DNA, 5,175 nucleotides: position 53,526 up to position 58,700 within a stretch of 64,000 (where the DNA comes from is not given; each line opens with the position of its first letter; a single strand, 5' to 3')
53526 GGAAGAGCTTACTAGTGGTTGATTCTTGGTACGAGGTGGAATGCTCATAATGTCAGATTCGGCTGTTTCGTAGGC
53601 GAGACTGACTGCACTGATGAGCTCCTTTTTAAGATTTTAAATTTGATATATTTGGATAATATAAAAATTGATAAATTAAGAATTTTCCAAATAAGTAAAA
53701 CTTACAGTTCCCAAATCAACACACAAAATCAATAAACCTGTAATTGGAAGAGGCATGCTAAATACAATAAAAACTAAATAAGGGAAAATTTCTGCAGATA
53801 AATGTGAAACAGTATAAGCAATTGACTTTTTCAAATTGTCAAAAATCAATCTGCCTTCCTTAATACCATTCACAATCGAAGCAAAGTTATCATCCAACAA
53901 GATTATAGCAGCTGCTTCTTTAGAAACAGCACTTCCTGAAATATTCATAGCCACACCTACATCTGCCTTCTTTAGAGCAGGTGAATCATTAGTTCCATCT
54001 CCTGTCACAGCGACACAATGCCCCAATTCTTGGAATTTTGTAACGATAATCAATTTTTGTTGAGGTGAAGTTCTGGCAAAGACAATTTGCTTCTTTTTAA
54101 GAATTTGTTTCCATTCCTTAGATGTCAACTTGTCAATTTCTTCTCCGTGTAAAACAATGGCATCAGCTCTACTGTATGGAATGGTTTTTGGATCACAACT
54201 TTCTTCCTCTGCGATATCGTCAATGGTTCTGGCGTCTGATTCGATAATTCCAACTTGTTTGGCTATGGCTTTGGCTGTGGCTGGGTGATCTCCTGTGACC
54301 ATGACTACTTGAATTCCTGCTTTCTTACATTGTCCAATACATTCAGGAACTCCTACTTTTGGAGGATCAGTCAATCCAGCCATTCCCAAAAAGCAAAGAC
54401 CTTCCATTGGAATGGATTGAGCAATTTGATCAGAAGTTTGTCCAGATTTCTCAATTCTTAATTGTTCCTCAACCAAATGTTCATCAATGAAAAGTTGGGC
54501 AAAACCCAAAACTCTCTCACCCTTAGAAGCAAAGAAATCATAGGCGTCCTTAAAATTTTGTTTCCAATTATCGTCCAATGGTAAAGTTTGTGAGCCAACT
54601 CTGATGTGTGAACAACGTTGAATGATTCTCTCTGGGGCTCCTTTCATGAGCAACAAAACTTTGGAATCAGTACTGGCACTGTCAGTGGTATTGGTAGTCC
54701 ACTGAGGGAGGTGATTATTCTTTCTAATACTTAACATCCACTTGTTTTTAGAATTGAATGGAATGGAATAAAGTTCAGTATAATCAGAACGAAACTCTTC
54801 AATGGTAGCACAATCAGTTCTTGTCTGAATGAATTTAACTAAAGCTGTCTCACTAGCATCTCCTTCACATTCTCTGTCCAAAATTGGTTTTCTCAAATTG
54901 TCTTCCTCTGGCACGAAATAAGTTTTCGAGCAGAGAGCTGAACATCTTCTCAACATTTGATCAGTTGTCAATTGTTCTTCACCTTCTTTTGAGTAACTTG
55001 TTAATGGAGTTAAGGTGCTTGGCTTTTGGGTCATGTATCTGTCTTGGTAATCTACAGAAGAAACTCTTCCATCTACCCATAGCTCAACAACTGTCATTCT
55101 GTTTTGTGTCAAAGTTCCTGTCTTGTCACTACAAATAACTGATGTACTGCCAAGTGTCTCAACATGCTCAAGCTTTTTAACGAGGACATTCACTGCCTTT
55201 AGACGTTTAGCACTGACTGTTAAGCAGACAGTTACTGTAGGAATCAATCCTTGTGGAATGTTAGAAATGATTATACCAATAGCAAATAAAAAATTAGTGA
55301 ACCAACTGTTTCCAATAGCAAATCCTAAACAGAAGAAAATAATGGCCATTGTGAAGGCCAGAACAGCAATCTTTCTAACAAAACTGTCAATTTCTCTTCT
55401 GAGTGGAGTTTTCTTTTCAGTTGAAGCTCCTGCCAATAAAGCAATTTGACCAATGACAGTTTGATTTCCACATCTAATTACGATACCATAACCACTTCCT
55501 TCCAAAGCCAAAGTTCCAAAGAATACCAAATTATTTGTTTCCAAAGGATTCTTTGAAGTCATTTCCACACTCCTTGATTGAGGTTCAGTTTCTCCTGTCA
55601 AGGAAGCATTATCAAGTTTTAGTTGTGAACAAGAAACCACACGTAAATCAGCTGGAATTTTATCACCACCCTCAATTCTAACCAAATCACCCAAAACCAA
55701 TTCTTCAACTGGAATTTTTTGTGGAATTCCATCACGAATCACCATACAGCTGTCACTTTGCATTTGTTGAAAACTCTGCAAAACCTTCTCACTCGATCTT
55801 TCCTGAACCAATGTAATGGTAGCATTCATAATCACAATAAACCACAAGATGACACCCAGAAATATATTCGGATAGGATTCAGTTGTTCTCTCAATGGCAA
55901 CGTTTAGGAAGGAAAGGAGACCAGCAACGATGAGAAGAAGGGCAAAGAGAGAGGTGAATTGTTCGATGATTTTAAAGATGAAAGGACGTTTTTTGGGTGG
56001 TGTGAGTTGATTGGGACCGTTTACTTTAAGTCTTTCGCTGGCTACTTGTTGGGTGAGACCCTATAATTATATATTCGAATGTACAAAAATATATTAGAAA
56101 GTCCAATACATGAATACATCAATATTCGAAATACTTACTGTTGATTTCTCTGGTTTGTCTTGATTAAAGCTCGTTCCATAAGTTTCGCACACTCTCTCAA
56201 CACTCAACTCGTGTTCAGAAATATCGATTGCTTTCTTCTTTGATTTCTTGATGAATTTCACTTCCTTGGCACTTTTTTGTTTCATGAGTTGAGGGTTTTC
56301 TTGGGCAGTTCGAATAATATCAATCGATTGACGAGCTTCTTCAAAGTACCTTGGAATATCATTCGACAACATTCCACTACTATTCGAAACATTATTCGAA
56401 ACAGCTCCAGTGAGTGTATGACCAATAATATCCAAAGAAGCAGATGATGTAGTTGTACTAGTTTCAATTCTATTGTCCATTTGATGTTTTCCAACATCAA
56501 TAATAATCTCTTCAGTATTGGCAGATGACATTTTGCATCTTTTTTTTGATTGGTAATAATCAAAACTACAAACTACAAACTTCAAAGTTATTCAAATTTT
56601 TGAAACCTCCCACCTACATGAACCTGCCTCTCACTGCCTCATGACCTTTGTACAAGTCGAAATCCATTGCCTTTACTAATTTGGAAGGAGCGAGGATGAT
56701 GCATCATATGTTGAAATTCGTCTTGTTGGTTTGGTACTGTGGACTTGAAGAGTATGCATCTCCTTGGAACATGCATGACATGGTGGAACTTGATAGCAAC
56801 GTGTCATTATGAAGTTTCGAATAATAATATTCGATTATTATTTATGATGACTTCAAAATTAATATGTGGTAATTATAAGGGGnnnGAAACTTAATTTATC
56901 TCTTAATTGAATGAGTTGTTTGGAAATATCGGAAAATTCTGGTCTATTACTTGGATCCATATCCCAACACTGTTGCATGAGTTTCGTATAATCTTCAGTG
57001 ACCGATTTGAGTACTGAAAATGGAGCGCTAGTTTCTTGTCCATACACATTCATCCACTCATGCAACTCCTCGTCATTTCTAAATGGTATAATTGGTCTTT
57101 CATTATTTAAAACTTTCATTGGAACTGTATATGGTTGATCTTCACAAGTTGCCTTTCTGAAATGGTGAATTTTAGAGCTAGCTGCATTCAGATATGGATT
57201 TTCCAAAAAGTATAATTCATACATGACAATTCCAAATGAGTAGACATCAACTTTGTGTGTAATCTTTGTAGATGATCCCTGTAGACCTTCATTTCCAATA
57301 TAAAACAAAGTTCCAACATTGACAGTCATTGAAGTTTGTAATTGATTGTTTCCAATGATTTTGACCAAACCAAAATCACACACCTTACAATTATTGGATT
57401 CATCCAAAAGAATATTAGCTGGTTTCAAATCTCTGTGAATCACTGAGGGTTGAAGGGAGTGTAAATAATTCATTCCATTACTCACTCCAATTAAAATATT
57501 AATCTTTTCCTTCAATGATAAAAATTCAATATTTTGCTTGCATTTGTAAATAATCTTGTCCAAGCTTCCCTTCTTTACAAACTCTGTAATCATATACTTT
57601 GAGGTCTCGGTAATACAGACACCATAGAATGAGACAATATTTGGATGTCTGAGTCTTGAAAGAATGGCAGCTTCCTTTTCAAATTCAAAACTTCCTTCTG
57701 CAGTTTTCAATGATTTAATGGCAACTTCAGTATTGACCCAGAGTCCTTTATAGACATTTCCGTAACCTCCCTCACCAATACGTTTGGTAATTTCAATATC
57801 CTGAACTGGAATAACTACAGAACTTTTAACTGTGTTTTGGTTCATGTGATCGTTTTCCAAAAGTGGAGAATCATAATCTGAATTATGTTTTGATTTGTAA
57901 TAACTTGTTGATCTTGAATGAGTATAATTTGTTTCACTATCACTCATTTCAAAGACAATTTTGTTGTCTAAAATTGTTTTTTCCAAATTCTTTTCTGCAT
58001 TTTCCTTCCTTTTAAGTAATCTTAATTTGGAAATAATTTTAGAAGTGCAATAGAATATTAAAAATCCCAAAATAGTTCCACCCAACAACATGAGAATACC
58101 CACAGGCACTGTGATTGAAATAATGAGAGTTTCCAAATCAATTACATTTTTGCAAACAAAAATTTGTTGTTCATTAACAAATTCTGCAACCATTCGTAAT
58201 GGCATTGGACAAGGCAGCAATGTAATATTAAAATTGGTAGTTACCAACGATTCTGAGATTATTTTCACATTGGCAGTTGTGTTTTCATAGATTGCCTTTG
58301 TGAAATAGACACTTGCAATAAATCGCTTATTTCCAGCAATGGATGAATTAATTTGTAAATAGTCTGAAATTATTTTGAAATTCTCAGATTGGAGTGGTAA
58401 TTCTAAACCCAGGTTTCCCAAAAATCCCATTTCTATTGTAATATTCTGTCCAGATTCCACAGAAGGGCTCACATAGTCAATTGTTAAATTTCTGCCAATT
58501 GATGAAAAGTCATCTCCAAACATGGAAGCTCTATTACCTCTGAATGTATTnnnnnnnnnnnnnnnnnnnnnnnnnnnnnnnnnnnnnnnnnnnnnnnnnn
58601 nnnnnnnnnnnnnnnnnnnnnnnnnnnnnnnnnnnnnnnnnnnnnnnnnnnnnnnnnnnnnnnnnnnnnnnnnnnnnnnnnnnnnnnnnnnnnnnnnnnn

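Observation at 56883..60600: Second receptor-like kinase with a Pmp-repeat (GGA/FxxN) parallel beta-helix ectodomain and a non-canonical first intron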

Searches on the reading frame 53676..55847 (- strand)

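Call 22: search_protein_families(library=pfam, proteins=[window:53676-55847:-], max_evalue=0.00001)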
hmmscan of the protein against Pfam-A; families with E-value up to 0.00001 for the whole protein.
window:53676-55847:- (723 aa): 4 families
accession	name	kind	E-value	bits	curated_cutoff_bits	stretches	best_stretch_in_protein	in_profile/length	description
PF00122.25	E1-E2_ATPase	-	3.1e-42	144.6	28.1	1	29-217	2-179/181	E1-E2 ATPase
PF13246.12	Cation_ATPase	-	3.2e-22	78.8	21.7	1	304-415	1-91/91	Cation transport ATPase (P-type)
PF00702.32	Hydrolase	-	2.1e-16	61.3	26.4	1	480-629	85-191/191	haloacid dehalogenase-like hydrolase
PF08282.18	Hydrolase_3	-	3.4e-06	27.4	20.9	0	612-659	206-252/255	haloacid dehalogenase-like hydrolase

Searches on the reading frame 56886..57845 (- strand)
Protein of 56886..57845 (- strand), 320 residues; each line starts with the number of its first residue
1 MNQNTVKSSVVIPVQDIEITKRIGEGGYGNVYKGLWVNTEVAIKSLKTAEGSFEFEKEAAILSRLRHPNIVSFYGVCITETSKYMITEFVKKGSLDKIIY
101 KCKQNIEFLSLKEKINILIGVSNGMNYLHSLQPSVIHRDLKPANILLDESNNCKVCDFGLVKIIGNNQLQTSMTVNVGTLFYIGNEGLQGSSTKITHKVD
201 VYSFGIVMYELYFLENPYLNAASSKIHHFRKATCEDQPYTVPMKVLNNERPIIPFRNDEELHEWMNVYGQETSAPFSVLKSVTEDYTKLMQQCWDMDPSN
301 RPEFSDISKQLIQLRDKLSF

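Call 37: search_solved_structures(query=window:56886-57845:-, max_evalue=1e-20, show_alignments=1)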
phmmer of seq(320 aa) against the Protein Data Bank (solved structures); distinct sequences matched with E-value up to 1e-20: 680 (the best 60 are shown).
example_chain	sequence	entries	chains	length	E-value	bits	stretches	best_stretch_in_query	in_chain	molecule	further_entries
9p9u_A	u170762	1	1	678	3.5e-49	170.8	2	18-227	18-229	Epidermal growth factor receptor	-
3ppz_A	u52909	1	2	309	1.3e-40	142.6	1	11-223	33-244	Serine/threonine-protein kinase CTR1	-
3p86_A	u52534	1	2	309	6.6e-40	140.3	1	11-223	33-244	Serine/threonine-protein kinase CTR1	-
4csv_A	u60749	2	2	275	9.8e-37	129.9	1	12-226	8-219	SRC-ABL TYROSINE KINASE ANCESTOR | TYROSINE KINASE AS - A COMMON ANCESTOR OF SRC AND ABL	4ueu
4l52_A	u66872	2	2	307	5e-35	124.3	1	12-218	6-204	Mitogen-activated protein kinase kinase kinase 7, TGF-beta-activated kinase 1 and MAP3K7-b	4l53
9fpd_A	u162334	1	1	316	5.1e-35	124.3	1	11-218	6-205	Mitogen-activated protein kinase kinase kinase 7,TGF-beta-activated kinase 1 and MAP3K7-bi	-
2eva_A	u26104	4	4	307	5.5e-35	124.2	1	12-218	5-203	TAK1 kinase - TAB1 chimera fusion protein | MITOGEN-ACTIVATED PROTEIN KINASE KINASE KINASE 7, TGF-BETA-ACTIVATED KINASE 1 AND MAP3K7-B | Mitogen-activated prote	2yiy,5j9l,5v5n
4gs6_A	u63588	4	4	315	5.6e-35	124.2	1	12-218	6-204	Tak1-Tab1 fusion protein | Mitogen-activated protein kinase kinase kinase 7, TGF-beta-activated kinase 1 and MAP3K7-b | Mitogen-activated protein kinase kinase 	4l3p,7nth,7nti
4o91_A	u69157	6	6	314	6e-35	124.1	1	12-218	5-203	Mitogen-activated protein kinase kinase kinase 7/TGF-beta-activated kinase 1 and MAP3K7-bi | TAK1 kinase - TAB1 chimera fusion protein | Mitogen-activated prote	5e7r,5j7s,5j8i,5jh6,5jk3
5gjd_A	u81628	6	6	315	6.7e-35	123.9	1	12-218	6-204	TAK1 kinase - TAB1 chimera fusion protein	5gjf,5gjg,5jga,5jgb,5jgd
8gw3_A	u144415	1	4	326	7.5e-35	123.7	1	12-218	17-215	Mitogen-activated protein kinase kinase kinase 7, TGF-beta-activated kinase 1 and MAP3K7-b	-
6xrg_A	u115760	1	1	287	1.8e-32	115.9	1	16-244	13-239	Tyrosine-protein kinase ABL1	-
4yff_A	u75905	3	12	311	3.2e-32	115.1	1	12-221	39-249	Serine/threonine-protein kinase TNNI3K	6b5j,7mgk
7mgj_A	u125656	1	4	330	4.1e-32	114.8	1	12-221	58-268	Serine/threonine-protein kinase TNNI3K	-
6bl8_A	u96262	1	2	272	5.7e-32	114.3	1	16-244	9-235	Tyrosine-protein kinase ABL1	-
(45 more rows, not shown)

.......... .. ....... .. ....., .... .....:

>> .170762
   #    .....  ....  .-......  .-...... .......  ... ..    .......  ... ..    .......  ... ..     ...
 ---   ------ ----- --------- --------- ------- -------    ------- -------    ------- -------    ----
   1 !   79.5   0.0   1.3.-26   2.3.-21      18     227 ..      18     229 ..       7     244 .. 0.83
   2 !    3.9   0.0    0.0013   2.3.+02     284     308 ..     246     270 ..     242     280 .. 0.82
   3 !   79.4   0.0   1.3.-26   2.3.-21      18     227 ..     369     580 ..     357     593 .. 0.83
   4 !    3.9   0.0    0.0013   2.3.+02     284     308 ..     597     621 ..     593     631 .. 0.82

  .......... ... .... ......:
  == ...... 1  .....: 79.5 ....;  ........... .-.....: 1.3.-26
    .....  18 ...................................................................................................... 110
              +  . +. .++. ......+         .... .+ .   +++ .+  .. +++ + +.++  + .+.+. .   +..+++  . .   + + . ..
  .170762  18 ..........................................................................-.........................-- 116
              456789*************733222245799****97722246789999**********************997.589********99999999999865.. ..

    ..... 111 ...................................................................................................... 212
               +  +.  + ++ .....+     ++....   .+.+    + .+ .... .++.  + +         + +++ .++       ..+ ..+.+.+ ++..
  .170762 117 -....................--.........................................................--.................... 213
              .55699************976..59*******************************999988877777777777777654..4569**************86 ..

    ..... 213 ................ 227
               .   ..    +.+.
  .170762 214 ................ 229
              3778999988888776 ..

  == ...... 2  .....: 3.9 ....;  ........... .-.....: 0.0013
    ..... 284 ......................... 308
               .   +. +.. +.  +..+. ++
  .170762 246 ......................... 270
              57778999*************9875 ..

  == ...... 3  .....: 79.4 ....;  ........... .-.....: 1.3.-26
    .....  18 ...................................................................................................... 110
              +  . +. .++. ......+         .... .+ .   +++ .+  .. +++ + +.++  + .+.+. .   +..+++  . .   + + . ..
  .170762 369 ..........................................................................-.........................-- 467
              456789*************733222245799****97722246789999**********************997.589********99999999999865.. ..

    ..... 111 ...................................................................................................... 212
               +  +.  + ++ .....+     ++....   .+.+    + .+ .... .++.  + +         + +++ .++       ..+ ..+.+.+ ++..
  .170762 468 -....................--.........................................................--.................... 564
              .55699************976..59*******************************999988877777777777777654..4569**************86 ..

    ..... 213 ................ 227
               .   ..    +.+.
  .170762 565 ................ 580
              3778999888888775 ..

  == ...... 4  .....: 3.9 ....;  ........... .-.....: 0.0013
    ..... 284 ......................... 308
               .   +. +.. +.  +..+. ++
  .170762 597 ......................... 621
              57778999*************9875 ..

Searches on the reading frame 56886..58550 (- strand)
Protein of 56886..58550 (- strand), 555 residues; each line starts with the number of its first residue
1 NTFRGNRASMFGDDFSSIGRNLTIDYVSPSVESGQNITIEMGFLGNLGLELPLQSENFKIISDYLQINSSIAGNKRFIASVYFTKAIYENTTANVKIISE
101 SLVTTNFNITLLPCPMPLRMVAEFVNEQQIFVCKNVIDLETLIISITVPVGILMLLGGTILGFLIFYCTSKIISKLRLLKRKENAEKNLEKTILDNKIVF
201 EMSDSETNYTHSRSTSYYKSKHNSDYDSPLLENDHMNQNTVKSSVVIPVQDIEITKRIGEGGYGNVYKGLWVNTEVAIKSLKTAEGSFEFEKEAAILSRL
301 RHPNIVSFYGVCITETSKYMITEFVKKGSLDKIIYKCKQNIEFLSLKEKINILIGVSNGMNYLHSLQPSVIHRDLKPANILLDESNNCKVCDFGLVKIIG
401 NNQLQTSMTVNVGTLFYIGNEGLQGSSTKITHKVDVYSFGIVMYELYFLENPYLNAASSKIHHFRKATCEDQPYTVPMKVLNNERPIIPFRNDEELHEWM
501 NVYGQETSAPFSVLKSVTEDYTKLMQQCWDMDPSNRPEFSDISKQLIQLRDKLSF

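Call 23: find_homologous_proteins(query=window:56886-58550:-, max_evalue=1e-20)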
Query seq(555 aa) (555 aa): 1324 proteins with E <= 1e-20 among 8000 candidates; the best 120 are listed.
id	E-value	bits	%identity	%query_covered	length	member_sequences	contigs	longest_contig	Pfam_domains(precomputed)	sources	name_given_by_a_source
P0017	4.0e-212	724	100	58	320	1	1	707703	PF07714.24,PF00069.32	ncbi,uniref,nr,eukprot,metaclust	ncbi:predicted protein [Naegleria gruberi]|uniref:non-specific serine/threonine protein kinase n=1 T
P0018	1.8e-93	332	36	88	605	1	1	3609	PF07714.24,PF00069.32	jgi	-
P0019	3.3e-86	308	48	59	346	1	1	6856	PF07714.24,PF00069.32,PF17667.8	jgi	-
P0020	8.3e-78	280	34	45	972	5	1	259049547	PF07714.24,PF00069.32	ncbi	ncbi:hypothetical protein Lser_V15G04237 [Lactuca serriola]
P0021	2.2e-71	259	39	72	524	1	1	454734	PF07714.24,PF00069.32,PF03109.23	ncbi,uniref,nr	ncbi:hypothetical protein C9374_008807 [Naegleria lovaniensis]|uniref:non-specific serine/threonine 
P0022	9.4e-71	257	44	53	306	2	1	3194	PF07714.24,PF00069.32,PF03109.23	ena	-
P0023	2.0e-69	253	35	36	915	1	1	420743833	PF07714.24,PF00069.32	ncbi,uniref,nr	ncbi:unnamed protein product [Lactuca saligna]|uniref:non-specific serine/threonine protein kinase n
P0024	8.8e-69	251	38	74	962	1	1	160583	PF07714.24,PF00069.32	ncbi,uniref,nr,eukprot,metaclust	ncbi:predicted protein [Naegleria gruberi]|uniref:non-specific serine/threonine protein kinase n=1 T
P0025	1.3e-68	250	34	62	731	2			PF07714.24,PF00069.32,PF00211.26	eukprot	eukprot:TRINITY_DN3792_c0_g1_i2.p1 TRINITY_DN3792_c0_g1~~TRINITY_DN3792_c0_g1_i2.p1 ORF type:complet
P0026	4.5e-67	245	32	54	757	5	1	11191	PF07714.24,PF00069.32,PF01636.30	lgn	-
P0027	2.0e-64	236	29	54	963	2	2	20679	PF06293.21,PF07714.24,PF00069.32,PF03109.23,PF14531.13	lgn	-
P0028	2.3e-64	236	36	39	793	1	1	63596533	PF07714.24,PF00069.32,PF03109.23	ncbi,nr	ncbi:hypothetical protein L1887_36376 [Cichorium endivia]|nr:hypothetical protein L1887_36376 [Cicho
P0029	9.5e-60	221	28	56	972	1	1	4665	PF06293.21,PF07714.24,PF00069.32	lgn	-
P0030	2.4e-56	210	29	57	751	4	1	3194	PF07714.24,PF00069.32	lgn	-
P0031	2.2e-55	206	41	53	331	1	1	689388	PF07714.24,PF00069.32,PF03109.23,PF17667.8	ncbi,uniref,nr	ncbi:hypothetical protein C9374_002741 [Naegleria lovaniensis]|uniref:non-specific serine/threonine 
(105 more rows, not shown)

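Call 24: find_encoding_contigs(protein=P0017, flank=8000)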
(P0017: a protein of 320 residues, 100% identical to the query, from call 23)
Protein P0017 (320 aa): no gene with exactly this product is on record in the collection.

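Call 53: find_encoding_contigs(protein=P0024, flank=3000, max_places=2)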
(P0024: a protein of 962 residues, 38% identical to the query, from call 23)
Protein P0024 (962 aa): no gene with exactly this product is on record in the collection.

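Call 80: search_protein_families(library=pfam, proteins=[P0024], max_evalue=0.001)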
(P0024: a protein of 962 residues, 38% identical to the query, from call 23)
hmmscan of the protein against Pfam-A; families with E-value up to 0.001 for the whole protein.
P0024 (962 aa): 3 families
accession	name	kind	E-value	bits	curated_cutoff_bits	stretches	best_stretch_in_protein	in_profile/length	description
PF07714.23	PK_Tyr_Ser-Thr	-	9.9e-50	169.7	23.1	1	666-953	2-258/258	Protein tyrosine and serine/threonine kinase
PF00069.31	Pkinase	-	7.8e-46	157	31.7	1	667-950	3-258/263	Protein kinase domain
PF03109.22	ABC1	-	0.00025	20.7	22.9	1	731-821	141-223/244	ABC1 atypical kinase-like domain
